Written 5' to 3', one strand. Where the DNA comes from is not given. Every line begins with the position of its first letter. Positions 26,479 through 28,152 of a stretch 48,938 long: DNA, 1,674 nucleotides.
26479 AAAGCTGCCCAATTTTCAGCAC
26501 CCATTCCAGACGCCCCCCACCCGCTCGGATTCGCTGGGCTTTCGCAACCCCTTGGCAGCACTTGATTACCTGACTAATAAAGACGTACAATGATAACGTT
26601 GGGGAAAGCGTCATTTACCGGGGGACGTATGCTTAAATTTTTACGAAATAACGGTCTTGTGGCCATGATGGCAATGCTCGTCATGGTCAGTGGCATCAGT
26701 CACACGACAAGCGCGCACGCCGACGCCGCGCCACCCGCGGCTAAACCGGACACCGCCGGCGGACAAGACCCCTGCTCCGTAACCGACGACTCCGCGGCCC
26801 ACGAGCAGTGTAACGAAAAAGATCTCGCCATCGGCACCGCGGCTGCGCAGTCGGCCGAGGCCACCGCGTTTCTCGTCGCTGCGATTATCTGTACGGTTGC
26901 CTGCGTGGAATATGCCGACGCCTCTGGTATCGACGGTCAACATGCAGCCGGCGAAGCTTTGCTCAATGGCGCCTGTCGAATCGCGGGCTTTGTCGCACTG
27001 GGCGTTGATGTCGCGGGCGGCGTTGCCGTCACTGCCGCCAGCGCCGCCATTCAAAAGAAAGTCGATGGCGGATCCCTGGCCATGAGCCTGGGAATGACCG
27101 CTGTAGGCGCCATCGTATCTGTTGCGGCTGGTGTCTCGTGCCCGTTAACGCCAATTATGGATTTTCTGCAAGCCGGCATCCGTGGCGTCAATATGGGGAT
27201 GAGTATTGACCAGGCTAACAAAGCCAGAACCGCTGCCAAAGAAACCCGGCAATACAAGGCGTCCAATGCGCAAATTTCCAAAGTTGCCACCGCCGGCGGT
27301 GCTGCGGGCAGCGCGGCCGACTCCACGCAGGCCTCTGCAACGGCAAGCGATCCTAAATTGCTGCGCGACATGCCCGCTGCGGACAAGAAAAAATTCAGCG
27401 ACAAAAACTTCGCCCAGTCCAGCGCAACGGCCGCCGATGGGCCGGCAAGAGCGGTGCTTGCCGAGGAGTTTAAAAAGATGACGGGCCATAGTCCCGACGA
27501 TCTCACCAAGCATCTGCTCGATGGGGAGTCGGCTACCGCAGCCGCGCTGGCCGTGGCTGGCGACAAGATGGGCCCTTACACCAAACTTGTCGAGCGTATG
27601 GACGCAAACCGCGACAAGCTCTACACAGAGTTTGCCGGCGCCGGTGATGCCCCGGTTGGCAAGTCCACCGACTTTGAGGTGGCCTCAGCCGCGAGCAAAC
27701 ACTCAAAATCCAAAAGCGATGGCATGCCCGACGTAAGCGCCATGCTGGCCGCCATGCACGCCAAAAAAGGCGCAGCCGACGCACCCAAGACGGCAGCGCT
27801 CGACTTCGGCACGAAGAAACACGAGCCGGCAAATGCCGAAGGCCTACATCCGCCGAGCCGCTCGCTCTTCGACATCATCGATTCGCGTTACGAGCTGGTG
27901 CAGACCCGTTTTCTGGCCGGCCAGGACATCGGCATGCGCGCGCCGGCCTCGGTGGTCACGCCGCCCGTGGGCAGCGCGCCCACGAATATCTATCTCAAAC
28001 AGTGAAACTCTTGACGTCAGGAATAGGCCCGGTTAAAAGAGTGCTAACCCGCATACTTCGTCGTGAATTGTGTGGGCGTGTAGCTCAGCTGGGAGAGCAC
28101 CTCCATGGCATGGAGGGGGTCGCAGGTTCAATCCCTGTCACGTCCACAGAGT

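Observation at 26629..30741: Paralogous pair of signal-peptide Ala/Gly-rich proteins of unknown family flanking tRNA-Ala(GGC)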

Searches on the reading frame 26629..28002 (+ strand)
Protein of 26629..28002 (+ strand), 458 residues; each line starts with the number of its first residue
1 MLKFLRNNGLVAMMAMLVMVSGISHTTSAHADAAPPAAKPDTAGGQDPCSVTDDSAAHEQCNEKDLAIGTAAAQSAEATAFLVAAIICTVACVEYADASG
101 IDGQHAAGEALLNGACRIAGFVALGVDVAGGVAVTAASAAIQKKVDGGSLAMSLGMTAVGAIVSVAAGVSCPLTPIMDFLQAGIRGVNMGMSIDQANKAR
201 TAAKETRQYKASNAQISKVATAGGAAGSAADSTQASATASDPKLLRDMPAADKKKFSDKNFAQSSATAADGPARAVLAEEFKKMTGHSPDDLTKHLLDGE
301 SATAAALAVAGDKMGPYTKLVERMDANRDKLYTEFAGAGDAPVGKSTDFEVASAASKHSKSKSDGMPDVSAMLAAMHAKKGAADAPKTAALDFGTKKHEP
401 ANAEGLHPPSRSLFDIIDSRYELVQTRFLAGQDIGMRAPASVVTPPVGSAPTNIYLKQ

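Call 5: search_protein_families(library=pfam, proteins=[window:26629-28002:+], max_evalue=1)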
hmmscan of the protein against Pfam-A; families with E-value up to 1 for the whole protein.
window:26629-28002:+ (458 aa): 0 families

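Call 6: search_protein_families(library=ncbifam, proteins=[window:26629-28002:+], max_evalue=1)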
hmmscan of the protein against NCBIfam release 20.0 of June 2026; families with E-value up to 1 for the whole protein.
window:26629-28002:+ (458 aa): 1 family
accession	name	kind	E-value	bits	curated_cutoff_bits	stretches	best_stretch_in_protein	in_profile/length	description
NF004229.0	PRK05677.1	subfamily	0.0063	15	879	1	114-166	318-370/563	long-chain-fatty-acid--CoA ligase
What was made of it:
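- On C-terminal sorting signals (PEP-CTERM, GlyGly-CTERM, LPXTG, MYXO-CTERM, T9SS CTD): No NCBIfam or Pfam hit (calls 5, 6).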

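Call 10: find_homologous_proteins(query=window:26629-28002:+)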
Query window:26629-28002:+ (458 aa): 1 proteins with E <= 0.001 among 8000 candidates.
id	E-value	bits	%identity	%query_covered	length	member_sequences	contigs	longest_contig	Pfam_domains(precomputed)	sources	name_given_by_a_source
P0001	3.9e-286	967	100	100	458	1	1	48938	-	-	-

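Call 26: search_protein_representatives(alignment_id=A3)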
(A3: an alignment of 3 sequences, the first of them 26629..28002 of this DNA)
Query: 3 sequences, 425 profile positions. Proteins with E-value up to 0.001 (for the whole library): 32; up to 1e-10: 27; up to 1e-30: 8. The best 32 are listed.
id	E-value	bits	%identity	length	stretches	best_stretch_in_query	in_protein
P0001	8.1e-240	812.6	-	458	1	1-425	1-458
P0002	2.0e-226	768.4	-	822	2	93-425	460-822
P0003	7.6e-150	516.1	-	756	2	82-425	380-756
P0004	4.0e-82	293.0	-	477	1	3-425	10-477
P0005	1.1e-59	219.1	-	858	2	53-424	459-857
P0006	2.5e-58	214.6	-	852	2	98-425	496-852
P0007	7.3e-45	170.3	-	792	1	17-425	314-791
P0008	8.6e-36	140.4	-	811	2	100-424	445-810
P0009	9.0e-30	120.6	-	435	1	44-425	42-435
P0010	2.1e-29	119.3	-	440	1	54-425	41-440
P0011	1.3e-25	106.8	-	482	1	39-425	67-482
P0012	1.5e-24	103.4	-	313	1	148-424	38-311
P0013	1.6e-24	103.3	-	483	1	60-425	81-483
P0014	4.7e-24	101.7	-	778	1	31-424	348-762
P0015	4.7e-24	101.7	-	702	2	93-425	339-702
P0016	1.1e-23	100.5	-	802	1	52-424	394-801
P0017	1.6e-23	100.0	-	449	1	13-425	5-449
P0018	5.0e-21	91.7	-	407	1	63-425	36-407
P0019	5.2e-21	91.7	-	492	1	55-424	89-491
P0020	1.1e-20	90.7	-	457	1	14-424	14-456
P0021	1.8e-19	86.6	-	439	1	46-424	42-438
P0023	5.2e-17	78.5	-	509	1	56-425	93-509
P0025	4.6e-14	68.8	-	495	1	35-423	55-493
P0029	2.4e-08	50.0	-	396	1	64-424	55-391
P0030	7.5e-08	48.3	-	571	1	59-424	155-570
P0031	1.2e-07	47.6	-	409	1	51-424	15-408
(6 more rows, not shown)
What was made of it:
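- Family size and spread: 32 representatives among 1.84 billion proteins, including both short and long forms (call 26).
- Tried and rejected: The exhaustive HMMER search was what found the family (call 26).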

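Call 30: list_cluster_members(proteins=[P0002, P0003, P0004, P0009, P0010, P0017, P0018, P0021, P0029, P0031])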
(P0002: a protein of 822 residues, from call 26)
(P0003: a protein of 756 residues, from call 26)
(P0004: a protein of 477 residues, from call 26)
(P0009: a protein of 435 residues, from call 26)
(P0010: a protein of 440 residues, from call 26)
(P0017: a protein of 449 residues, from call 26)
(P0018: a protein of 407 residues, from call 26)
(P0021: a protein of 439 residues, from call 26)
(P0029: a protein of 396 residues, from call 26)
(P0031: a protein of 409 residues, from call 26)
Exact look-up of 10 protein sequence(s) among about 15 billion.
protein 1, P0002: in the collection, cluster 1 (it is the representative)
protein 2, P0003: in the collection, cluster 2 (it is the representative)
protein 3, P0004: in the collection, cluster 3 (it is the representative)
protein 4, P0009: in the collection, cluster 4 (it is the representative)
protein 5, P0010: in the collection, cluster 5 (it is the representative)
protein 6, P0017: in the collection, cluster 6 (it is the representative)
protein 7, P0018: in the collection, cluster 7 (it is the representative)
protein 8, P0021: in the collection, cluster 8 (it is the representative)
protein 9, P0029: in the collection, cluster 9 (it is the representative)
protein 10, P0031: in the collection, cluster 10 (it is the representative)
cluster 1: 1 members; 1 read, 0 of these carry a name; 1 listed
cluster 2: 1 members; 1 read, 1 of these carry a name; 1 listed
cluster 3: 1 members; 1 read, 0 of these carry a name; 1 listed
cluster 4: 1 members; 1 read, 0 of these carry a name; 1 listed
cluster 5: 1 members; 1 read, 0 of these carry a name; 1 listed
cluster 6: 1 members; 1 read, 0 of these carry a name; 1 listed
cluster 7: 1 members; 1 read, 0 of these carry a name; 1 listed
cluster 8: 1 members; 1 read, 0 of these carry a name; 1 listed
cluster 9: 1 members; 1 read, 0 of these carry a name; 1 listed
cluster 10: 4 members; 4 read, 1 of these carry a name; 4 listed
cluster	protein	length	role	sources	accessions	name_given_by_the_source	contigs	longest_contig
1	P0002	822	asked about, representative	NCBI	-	-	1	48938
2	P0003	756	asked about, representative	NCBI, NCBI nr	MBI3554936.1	MAG: hypothetical protein HY074_01580 [Deltaproteobacteria bacterium] | hypothetical protein [Deltaproteobacteria bacterium]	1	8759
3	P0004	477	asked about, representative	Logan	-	-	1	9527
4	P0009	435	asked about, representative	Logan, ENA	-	-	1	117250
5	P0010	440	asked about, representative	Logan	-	-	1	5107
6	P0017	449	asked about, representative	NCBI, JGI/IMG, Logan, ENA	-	-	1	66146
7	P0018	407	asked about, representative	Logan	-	-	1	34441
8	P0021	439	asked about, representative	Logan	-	-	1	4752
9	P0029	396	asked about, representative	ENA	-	-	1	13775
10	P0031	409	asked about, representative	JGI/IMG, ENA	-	-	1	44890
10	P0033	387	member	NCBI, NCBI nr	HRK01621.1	MAG TPA: hypothetical protein PLH57_03070, partial [Oligoflexia bacterium] | hypothetical protein [Oligoflexia bacterium]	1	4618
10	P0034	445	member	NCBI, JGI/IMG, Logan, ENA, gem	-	-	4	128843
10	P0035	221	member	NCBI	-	-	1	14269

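Call 31: find_encoding_contigs(protein=P0004, flank=10000, max_places=3)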
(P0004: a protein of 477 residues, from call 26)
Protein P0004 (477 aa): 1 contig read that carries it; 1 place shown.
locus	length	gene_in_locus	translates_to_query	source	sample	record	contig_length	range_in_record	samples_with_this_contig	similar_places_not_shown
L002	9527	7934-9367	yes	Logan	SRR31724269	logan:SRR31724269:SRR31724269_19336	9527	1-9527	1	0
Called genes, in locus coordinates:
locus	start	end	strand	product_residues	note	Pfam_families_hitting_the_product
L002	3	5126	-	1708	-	?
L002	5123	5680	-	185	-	-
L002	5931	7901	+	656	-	-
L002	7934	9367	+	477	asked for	-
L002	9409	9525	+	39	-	?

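Call 33: find_encoding_contigs(protein=P0009, flank=10000, max_places=2)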
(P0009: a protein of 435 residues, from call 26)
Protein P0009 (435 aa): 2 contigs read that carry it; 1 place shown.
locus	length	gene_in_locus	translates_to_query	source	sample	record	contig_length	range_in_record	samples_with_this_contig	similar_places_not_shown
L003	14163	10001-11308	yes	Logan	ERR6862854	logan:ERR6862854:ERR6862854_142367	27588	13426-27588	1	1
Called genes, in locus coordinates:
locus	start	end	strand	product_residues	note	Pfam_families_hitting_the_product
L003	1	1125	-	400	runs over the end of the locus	PF00512:HisKA, PF02518:HATPase_c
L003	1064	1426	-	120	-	PF01597:GCV_H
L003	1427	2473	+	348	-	PF00710:Asparaginase, PF17763:Asparaginase_C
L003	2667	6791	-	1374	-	-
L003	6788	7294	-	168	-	-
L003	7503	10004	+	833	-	-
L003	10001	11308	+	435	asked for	-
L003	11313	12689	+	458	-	-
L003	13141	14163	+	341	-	?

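Call 34: find_encoding_contigs(protein=P0017, flank=10000, max_places=2)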
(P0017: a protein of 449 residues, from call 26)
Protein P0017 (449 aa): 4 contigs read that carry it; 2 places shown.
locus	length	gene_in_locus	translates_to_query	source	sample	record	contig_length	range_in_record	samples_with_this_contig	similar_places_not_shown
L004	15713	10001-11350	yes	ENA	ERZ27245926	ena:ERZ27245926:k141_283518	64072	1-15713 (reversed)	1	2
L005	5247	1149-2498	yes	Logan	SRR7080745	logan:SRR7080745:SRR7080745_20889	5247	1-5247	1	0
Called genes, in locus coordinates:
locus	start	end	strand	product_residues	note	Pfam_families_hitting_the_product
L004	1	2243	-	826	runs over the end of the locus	-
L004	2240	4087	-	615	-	-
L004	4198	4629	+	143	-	-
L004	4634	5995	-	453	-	PF13657:Couple_hipA, PF07804:HipA_C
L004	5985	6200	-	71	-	PF13560:HTH_31 (weak), PF01381:HTH_3, PF13443:HTH_26 (faint)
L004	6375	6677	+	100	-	PF15919:HicB_lk_antitox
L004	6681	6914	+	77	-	PF07927:HicA_toxin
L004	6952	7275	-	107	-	PF01381:HTH_3 (weak)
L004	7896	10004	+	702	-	-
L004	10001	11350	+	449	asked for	-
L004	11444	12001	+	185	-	-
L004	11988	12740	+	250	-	PF08843:AbiEii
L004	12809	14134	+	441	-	-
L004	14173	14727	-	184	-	-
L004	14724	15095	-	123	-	-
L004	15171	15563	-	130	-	PF01850:PIN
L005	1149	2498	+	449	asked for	-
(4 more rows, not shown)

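Call 47: predict_structure(alignment_id=A6)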
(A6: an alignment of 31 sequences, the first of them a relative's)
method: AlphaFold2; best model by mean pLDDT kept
length: 458 residues; sequences in the alignment: 31
mean_pLDDT: 68.7   pTM: 0.60
mean pLDDT of the five models: 68.7, 67.0, 66.4, 65.8, 64.6
residues with pLDDT >= 90: 102; 70-90: 141; 50-70: 88; < 50: 127
segments of 3 or more residues with pLDDT < 50: 16-39, 146-159, 222-229, 231-234, 340-366, 378-397, 435-452, 455-458
pLDDT, mean of each block of 10 residues (from residue 1): 51 48 32 41 69 80 91 91 94 86 66 83 79 71 52 48 54 87 90 91 88 71 48 57 89 88 66 84 95 94 95 94 91 70 35 36 48 54 43 47 69 73 72 52 44 45
secondary structure, 60 per line:
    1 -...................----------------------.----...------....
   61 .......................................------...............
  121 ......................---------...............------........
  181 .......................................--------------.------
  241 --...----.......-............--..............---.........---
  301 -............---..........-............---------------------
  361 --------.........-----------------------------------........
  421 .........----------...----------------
elements in order: H2-20 H57-99 H106-142 H152-166 H173-219 H250-256 H258-269 H272-285 H289-297 H302-313 H317-326 H328-339 H369-377 H413-429
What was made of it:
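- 26629..28005 (+): Gene A, the 458-aa short form of the family (P0001). The AlphaFold2 model is all-alpha, with pLDDT 68.7 and pTM 0.60 (call 47).
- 26767..27285 (+): N-terminal Cys-stapled helical bundle of A (aa 47-219). It has six conserved Cys (49, 61, 88, 92, 116, 171), a conserved Asp127 in helix 2, and a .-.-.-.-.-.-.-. motif in helix 4. Helices are 57-99, 106-142, 152-166 and 173-219 (call 47).
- On C-terminal sorting signals (PEP-CTERM, GlyGly-CTERM, LPXTG, MYXO-CTERM, T9SS CTD): The tail has no hydrophobic helix, and the module is modelled as two short helices (call 47).
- All the Cys sit at helix ends that lie at one pole of the modelled bundle (call 47).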

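Call 49: find_encoding_contigs(protein=P0034, flank=10000, max_places=2)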
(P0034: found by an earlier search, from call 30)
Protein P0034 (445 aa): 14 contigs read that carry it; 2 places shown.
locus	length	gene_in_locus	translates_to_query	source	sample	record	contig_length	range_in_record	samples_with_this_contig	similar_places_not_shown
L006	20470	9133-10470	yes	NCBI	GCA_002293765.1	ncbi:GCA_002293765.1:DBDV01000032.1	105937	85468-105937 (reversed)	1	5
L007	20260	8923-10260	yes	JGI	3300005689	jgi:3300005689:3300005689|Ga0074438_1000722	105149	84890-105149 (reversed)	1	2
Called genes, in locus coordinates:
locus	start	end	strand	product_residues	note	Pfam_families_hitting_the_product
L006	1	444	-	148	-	?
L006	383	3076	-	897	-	PF00036:EF-hand_1 (faint), PF13202:EF-hand_5 (faint)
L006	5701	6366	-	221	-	-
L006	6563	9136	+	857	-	-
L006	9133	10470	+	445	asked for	-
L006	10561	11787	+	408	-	-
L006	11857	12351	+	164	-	-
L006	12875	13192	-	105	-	PF13744:HTH_37, PF12844:HTH_19 (weak), PF13560:HTH_31, PF01381:HTH_3, PF13443:HTH_26 (weak)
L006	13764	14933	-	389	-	PF22020:RlmL_1st, PF01170:UPF0020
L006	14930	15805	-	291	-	-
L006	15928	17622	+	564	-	PF07969:Amidohydro_3 (weak), PF01979:Amidohydro_1, PF13382:Adenine_deam_C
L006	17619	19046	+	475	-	PF01799:Fer2_2, PF00941:FAD_binding_5, PF03450:CO_deh_flav_C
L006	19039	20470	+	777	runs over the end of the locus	PF01315:Ald_Xan_dh_C, PF02738:MoCoBD_1, PF20256:MoCoBD_2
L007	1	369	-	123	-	?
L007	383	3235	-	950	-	-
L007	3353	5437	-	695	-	-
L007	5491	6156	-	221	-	-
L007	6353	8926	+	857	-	-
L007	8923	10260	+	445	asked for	-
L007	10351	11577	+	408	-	-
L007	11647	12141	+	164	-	-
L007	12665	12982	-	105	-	PF13744:HTH_37, PF12844:HTH_19 (weak), PF13560:HTH_31, PF01381:HTH_3, PF13443:HTH_26 (weak)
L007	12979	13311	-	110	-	PF05973:Gp49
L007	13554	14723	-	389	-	PF22020:RlmL_1st, PF01170:UPF0020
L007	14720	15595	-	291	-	-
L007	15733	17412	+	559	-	PF01979:Amidohydro_1, PF07969:Amidohydro_3 (weak), PF13382:Adenine_deam_C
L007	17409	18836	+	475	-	PF01799:Fer2_2, PF00941:FAD_binding_5, PF03450:CO_deh_flav_C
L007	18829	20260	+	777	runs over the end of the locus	PF01315:Ald_Xan_dh_C, PF02738:MoCoBD_1, PF20256:MoCoBD_2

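Call 50: find_encoding_contigs(protein=P0005, flank=10000, max_places=2)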
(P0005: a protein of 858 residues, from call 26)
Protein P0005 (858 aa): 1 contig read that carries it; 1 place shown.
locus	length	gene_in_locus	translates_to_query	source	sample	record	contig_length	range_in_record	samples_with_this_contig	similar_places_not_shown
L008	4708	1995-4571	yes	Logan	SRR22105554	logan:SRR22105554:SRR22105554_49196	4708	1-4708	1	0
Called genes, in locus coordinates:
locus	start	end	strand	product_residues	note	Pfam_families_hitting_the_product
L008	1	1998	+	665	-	?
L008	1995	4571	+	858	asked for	-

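Call 51: fold_search(model_id=the predicted structure, library=pdb)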
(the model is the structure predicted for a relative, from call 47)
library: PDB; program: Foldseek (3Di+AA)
matches with E <= 10: 118; with E <= 0.001: 0
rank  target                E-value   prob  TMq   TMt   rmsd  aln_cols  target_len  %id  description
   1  8qae_A                6.8e-01  0.23  0.16  0.29  22.1       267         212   12  X-ray crystal structure of a de novo designed single-chain antiparallel 6-helix alpha-helical barrel, sc-apCC-6-SLLA (released 2024-07-03)
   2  7ek1                  7.1e-01  0.08  0.12  0.15  27.0       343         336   11  Cryo-EM structure of VCCN1 in detergent (released 2022-04-06)
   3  7ek3                  1.3e+00  0.06  0.10  0.13  25.0       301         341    8  Cryo-EM structure of VCCN1 Y332A mutant in lipid nanodisc (released 2022-04-06)
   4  7zo8_A                1.3e+00  0.07  0.12  0.10  21.8       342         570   13  cryo-EM structure of CGT ABC transporter in nanodisc apo state (released 2022-12-07)
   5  6tao_B                1.3e+00  0.06  0.11  0.13  28.1       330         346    9  The cytotoxin MakE from Vibrio cholerae (released 2020-11-18)
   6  4phq_B                1.7e+00  0.05  0.11  0.15  25.7       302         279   11  ClyA CC6/264 ox (6-303) (released 2014-09-24)
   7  8w20_A                1.9e+00  0.11  0.17  0.11  74.2       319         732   15  Umb1 umbrella toxin particle (released 2024-04-17)
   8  8r5s_A                1.9e+00  0.08  0.13  0.19  26.3       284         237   15  t113 - De-novo designed soluble homotetramer (released 2024-11-27)
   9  4akk_A                2.0e+00  0.05  0.11  0.13  24.7       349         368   12  Structure of the NasR transcription antiterminator (released 2012-06-20)
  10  4pho_C                2.1e+00  0.04  0.10  0.14  27.0       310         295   16  ClyA CC6/264 ox (2-303) (released 2014-09-24)
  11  6d35                  2.2e+00  0.06  0.12  0.10  26.9       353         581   14  Crystal structure of Xenopus Smoothened in complex with cholesterol (released 2018-05-23)
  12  1w07_B                2.2e+00  0.04  0.12  0.10  19.9       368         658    9  Arabidopsis thaliana acyl-CoA oxidase 1 (released 2004-12-15)
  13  5vtl                  2.3e+00  0.06  0.11  0.20  22.8       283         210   13  Structure of metacyclic invariant surface protein , Tb427.07.360, from Trypanosoma brucei. (released 2018-08-08)
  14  8r5s_E                2.4e+00  0.11  0.16  0.27  26.9       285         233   15  t113 - De-novo designed soluble homotetramer (released 2024-11-27)
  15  8snb_8F               2.6e+00  0.10  0.16  0.25  35.4       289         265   11  atomic model of sea urchin sperm doublet microtubule (48-nm periodicity) (released 2023-06-28)
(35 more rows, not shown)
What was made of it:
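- V-ATPase c-subunits appear among the weak Foldseek matches (call 51).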

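Call 52: search_protein_families(library=pfam, alignment_id=A6, max_evalue=0.05)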
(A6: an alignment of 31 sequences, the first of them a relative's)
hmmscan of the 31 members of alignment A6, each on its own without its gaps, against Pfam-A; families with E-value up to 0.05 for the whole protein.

A. member 1, P0001 (458 aa): 0 families

B. families by the number of members that match (of 31 scanned): 2 families
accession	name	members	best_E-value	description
PF12732.12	YtxH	1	0.025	YtxH-like protein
PF03785.20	Peptidase_C25_C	1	0.045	Peptidase family C25, C terminal ig-like domain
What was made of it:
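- On ClyA-superfamily alpha-pore-forming toxins: Pfam scans of A, B and all 31 aligned members gave no such hit at E up to 0.05-1 (calls 5, 52).
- On UmbC / umbrella toxin: No Pfam domain of any kind was detected in B or in the other long forms (calls 5, 52).
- Closest known: UmbC, the stalk and ring protein of Streptomyces umbrella toxin particles. Different: No Pfam domain of any kind, and so no ALF repeat or toxin domain, was detected (calls 5, 52).
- No Pfam HlyE or HBL hit was found for any of 31 members (call 52).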

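Call 53: search_solved_structures(query=A6, max_evalue=5)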
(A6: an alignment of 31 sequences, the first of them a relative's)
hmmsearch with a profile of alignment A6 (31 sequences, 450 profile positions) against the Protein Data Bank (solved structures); distinct sequences matched with E-value up to 5: 3.
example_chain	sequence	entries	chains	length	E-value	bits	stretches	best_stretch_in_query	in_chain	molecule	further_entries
1vdl_A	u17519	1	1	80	0.21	14.1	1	253-306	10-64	Ubiquitin carboxyl-terminal hydrolase 25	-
2mux_A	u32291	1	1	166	0.34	13.4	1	253-306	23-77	Ubiquitin carboxyl-terminal hydrolase 25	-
3erv_A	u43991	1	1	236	2.2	10.7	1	269-314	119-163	putative C39-like peptidase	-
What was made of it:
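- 27355..27645 (+): Compact helical middle domain of A (aa 243-339, motif S-x-A-T-A ... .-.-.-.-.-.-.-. ... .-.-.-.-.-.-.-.). The only PDB profile hint is a UBA domain at E 0.21, which is not significant (call 53).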
